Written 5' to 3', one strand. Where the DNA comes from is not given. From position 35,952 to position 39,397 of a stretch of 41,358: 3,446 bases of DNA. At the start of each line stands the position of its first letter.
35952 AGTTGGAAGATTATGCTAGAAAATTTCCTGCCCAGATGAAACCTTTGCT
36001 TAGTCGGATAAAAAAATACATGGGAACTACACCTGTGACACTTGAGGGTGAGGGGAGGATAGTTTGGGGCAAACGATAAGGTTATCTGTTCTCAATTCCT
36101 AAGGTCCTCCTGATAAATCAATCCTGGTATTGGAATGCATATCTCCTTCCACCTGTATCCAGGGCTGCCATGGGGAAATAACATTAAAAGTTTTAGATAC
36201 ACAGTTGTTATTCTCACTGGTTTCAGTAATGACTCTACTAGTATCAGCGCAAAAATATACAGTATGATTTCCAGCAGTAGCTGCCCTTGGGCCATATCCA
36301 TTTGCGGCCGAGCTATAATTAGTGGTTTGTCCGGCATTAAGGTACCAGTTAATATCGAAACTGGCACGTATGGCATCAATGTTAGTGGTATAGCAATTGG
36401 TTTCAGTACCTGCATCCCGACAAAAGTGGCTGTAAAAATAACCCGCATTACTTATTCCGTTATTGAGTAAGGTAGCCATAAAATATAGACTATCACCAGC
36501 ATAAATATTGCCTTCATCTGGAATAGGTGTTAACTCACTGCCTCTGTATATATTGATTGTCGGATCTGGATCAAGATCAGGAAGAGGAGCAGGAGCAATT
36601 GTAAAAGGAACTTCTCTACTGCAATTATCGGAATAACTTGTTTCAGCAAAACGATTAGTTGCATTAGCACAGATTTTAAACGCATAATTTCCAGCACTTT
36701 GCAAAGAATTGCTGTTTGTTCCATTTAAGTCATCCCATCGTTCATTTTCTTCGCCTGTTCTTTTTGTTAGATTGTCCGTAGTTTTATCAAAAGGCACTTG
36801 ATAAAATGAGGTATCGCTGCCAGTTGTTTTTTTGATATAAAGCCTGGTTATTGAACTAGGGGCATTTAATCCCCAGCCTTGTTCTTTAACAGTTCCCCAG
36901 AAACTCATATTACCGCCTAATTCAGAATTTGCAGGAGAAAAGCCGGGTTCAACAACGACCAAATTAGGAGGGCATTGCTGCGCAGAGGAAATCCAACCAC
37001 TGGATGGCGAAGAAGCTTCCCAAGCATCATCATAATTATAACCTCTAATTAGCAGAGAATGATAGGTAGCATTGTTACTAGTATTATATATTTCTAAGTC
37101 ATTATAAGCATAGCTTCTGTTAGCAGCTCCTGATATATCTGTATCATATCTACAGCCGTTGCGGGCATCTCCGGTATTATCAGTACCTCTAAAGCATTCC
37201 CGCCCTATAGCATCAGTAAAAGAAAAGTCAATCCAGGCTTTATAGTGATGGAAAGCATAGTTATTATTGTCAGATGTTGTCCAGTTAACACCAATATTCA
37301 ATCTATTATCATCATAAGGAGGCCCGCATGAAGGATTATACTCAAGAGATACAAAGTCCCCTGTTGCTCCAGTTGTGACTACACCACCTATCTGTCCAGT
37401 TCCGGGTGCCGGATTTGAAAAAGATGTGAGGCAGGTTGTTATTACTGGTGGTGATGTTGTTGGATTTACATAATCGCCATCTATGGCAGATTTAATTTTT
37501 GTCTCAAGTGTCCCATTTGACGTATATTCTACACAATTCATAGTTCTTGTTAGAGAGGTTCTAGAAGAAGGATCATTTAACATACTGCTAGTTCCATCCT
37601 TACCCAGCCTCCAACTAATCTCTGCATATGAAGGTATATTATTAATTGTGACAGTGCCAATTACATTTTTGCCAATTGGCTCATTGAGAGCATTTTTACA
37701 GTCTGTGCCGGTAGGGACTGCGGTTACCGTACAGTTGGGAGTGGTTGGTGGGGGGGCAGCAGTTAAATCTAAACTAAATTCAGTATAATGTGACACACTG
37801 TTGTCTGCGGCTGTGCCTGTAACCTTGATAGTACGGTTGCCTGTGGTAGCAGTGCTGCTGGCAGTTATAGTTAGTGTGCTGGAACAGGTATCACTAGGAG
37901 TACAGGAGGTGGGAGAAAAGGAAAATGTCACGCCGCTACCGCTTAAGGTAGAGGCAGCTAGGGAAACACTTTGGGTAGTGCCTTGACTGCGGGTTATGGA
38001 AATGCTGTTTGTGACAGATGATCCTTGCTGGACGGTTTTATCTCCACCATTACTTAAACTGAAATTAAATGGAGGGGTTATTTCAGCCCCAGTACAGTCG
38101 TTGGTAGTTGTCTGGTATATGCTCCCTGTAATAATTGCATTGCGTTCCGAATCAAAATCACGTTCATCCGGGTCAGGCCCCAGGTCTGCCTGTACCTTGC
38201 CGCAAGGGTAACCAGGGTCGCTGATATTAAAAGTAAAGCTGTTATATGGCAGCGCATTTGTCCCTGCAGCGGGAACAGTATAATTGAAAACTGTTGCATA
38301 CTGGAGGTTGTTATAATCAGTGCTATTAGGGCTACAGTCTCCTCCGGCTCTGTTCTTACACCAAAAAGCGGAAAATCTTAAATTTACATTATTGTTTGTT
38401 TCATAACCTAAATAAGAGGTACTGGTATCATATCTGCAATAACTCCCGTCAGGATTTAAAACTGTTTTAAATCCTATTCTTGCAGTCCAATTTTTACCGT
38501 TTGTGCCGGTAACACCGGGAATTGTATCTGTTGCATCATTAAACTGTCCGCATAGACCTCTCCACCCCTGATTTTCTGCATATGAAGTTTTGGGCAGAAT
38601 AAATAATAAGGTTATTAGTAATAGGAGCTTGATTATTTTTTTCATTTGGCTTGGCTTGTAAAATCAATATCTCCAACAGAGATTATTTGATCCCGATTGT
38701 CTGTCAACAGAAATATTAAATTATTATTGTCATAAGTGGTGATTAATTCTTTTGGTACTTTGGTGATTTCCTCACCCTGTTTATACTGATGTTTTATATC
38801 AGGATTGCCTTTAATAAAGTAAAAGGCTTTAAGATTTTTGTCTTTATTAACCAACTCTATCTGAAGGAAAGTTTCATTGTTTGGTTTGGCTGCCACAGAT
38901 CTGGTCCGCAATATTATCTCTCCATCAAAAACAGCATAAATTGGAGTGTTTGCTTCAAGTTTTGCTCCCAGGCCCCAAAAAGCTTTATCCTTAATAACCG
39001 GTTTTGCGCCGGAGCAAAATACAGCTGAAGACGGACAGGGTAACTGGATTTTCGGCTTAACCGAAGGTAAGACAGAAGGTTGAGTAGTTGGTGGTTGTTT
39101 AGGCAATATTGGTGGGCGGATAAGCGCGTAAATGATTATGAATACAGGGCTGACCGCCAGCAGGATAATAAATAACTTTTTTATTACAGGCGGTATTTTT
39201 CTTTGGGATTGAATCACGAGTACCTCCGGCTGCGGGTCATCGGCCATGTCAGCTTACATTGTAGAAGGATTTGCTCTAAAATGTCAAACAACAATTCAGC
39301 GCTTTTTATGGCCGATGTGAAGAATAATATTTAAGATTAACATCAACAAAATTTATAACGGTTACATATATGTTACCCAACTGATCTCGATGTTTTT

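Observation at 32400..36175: Three defence/TA modules, each bounded by a direct repeat that is an orphan copy of a surface-protein gene 3' end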

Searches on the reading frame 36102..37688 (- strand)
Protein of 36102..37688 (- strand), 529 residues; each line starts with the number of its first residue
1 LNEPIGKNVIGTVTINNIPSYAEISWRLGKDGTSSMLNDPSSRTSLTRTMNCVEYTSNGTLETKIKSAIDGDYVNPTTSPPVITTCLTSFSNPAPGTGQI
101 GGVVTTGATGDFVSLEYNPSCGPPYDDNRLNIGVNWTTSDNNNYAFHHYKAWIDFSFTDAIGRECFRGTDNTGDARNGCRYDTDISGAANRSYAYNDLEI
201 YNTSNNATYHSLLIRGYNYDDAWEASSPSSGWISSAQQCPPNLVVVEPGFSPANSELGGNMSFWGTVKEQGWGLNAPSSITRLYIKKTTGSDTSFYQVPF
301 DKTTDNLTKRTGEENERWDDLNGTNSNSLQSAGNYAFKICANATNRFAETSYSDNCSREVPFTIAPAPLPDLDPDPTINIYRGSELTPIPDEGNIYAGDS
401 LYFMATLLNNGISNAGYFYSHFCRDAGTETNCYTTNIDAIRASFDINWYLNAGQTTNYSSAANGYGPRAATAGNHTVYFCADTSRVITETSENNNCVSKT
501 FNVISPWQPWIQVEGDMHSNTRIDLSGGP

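Call 39: search_protein_representatives(protein=window:36102-37688:-)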
Query: 529 residues. Proteins with E-value up to 0.001 (for the whole library): 216; up to 1e-10: 38; up to 1e-30: 5. The best 150 are listed.
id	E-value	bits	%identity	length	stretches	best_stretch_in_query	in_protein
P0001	0.0e+00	1226.4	100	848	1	1-529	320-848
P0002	5.0e-153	527.2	66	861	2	1-371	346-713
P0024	1.1e-54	202.6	36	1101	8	395-503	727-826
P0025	5.3e-34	134.3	37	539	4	391-503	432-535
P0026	2.4e-32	128.9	32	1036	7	415-509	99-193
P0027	2.0e-25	106.0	36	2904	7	468-509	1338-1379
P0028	1.8e-23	99.6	31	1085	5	364-505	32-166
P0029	1.9e-22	96.2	30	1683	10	242-496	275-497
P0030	8.1e-21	90.8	32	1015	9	402-501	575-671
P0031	2.7e-20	89.1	46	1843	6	464-506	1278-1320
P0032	1.8e-18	83.1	29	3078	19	258-378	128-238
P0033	4.4e-18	81.8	31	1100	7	468-517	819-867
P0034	1.1e-16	77.2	36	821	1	249-504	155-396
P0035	8.6e-16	74.2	34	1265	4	383-511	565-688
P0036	1.0e-15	74.0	41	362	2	385-506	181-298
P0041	1.8e-14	69.8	32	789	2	6-358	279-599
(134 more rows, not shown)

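Call 41: find_encoding_contigs(protein=P0041, flank=10000, max_places=10)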
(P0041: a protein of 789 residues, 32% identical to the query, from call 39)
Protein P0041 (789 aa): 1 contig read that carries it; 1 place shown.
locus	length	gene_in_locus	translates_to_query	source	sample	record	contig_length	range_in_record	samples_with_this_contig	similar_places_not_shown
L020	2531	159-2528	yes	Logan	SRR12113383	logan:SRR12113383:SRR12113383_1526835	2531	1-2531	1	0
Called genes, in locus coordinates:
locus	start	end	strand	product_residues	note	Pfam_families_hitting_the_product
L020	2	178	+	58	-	?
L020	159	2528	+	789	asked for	PF07705:CARDB, PF07691:PA14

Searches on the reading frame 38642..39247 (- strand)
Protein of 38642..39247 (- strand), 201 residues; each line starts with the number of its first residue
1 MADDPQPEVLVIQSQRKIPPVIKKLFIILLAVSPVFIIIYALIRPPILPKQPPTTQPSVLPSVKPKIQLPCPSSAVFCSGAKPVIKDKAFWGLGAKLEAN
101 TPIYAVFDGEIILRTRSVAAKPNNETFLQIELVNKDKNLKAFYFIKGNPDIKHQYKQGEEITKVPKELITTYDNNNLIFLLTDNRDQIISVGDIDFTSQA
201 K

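Call 6: search_protein_families(library=pfam, proteins=[window:38642-39247:-], max_evalue=0.01)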
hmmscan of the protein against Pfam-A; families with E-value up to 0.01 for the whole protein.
window:38642-39247:- (201 aa): 0 families

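Call 18: find_encoding_contigs(protein=window:38642-39247:-, flank=10000, max_places=10)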
Protein window:38642-39247:- (201 aa): 9 contigs read that carry it; 5 places shown.
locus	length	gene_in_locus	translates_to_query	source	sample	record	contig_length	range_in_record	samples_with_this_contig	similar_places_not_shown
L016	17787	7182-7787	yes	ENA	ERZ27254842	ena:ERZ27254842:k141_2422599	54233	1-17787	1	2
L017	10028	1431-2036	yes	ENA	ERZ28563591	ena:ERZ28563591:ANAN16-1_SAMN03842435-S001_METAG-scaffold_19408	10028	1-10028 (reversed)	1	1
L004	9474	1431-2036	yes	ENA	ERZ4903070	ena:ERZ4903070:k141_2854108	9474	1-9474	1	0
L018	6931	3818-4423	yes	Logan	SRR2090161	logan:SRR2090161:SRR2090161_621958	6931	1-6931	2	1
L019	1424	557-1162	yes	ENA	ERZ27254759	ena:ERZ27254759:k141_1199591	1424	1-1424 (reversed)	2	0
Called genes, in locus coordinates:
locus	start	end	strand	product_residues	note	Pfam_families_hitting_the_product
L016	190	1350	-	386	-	PF13173:AAA_14, PF13635:DUF4143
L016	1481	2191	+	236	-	PF00702:Hydrolase, PF13419:HAD_2, PF13242:Hydrolase_like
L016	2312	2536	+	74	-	-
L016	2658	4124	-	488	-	PF00512:HisKA, PF02518:HATPase_c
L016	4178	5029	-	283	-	-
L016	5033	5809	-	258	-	PF13489:Methyltransf_23, PF08241:Methyltransf_11, PF13649:Methyltransf_25, PF13847:Methyltransf_31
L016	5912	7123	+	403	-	-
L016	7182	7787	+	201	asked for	-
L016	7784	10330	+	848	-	PF07705:CARDB (faint)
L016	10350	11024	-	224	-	PF13338:AbiEi_4 (weak)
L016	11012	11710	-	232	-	PF08843:AbiEii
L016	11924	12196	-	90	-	PF13560:HTH_31, PF01381:HTH_3, PF12844:HTH_19 (weak)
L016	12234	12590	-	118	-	PF05973:Gp49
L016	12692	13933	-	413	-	PF13173:AAA_14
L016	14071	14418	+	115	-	-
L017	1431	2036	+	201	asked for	-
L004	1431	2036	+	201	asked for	-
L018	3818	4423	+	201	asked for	-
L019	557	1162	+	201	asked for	-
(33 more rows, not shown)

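Call 37: search_protein_families(library=padloc, proteins=[window:38642-39247:-], max_evalue=0.001)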
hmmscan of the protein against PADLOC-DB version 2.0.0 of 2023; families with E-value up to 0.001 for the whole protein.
window:38642-39247:- (201 aa): 0 families

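Call 38: search_protein_families(library=ncbifam, proteins=[window:38642-39247:-], max_evalue=0.001)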
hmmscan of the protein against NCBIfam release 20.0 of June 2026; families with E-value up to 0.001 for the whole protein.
window:38642-39247:- (201 aa): 0 families
